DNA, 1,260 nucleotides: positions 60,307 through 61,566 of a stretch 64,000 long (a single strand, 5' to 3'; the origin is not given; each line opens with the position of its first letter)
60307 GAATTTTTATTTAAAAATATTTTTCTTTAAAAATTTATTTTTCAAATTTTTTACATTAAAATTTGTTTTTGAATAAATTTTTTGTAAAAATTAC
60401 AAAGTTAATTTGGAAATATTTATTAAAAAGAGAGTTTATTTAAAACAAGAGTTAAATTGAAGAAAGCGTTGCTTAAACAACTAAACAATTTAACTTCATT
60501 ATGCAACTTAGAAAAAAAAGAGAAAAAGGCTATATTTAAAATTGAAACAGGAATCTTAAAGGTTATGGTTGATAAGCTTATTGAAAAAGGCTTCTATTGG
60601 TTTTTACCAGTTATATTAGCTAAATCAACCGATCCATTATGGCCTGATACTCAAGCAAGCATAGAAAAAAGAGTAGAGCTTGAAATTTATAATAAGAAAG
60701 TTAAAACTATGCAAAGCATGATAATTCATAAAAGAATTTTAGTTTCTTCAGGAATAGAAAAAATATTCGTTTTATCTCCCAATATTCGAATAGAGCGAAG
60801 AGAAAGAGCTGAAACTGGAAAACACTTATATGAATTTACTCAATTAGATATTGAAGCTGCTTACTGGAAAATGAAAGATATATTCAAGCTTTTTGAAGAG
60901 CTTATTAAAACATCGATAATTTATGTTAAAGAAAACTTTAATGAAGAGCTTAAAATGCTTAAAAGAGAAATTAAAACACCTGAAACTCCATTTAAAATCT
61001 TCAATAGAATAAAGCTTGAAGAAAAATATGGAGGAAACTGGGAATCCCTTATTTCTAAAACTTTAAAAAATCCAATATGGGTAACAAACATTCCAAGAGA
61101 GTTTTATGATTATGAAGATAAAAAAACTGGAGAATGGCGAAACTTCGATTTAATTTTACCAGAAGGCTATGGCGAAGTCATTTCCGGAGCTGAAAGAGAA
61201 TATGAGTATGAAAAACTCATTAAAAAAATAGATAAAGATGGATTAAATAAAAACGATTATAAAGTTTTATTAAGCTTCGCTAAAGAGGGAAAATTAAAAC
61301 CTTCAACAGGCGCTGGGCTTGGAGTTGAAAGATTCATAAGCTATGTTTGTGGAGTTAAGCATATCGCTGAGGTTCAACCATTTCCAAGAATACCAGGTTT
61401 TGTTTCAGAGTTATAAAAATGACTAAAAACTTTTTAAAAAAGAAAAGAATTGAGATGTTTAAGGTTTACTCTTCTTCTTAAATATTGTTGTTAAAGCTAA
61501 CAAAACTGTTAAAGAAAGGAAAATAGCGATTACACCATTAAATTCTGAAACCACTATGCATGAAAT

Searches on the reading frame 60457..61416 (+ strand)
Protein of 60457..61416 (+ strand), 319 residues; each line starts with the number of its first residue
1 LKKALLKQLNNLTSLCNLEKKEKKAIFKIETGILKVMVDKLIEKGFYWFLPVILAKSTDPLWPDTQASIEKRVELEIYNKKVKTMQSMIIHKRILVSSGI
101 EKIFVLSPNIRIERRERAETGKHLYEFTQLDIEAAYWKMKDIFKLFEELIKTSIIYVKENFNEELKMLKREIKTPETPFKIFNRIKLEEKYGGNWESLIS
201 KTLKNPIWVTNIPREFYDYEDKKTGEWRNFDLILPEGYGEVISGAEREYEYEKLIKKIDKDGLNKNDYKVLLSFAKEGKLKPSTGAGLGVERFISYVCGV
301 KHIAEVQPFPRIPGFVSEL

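Call 79: search_protein_families(library=ncbifam, proteins=[window:60457-61416:+], max_evalue=0.001)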
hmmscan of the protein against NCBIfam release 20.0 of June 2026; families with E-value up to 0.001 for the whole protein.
window:60457-61416:+ (319 aa): 16 families
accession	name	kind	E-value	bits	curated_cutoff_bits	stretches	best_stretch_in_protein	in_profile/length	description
NF005054.0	PRK06462.1-4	equivalog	5.2e-123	410.1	309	1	14-317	12-316/318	asparagine synthetase A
NF005052.0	PRK06462.1-1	equivalog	2.7e-63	214.2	368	1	19-316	41-350/353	asparagine synthetase A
NF003037.0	PRK03932.1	equivalog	5.9e-41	140.9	414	2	195-314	326-447/451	asparagine--tRNA ligase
TIGR00457.1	asnS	equivalog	6.8e-38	130.6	342.6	2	198-314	334-451/455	asparagine--tRNA ligase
NF003483.0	PRK05159.1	equivalog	2e-36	125.8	353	1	15-311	125-431/438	aspartate--tRNA(Asn) ligase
TIGR00458.1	aspS_nondisc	equivalog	1.1e-30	106.9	368.4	1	16-311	122-421/428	aspartate--tRNA(Asn) ligase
NF005055.0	PRK06462.1-5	equivalog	1.4e-11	44.1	389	1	196-311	220-333/341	asparagine synthetase A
NF001750.0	PRK00476.1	equivalog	5.6e-11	41.4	443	1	86-157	198-265/590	aspartate--tRNA ligase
TIGR00499.1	lysS_bact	equivalog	7.3e-11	41.4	427.6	1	92-188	233-325/496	lysine--tRNA ligase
NF001756.1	PRK00484.1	subfamily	1.9e-10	40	468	1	92-174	230-307/488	lysine--tRNA ligase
TIGR00459.1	aspS_bact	equivalog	1.6e-08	33.3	373.85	1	85-159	192-262/586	aspartate--tRNA ligase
TIGR00462.1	genX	equivalog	4.3e-07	29.7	286.9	0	234-309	229-304/304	EF-P lysine aminoacylase EpmA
NF006828.0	PRK09350.1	equivalog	4.2e-06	26.2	264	0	234-310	245-321/325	elongation factor P--(R)-beta-lysine ligase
NF009460.0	PRK12820.1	equivalog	7.6e-06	24.3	1379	1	76-151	216-288/723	bifunctional aspartyl-tRNA synthetase/aspartyl/glutamyl-tRNA amidotransferase subunit C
NF005053.0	PRK06462.1-3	equivalog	9.8e-06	25.3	322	1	205-311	160-266/274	asparagine synthetase A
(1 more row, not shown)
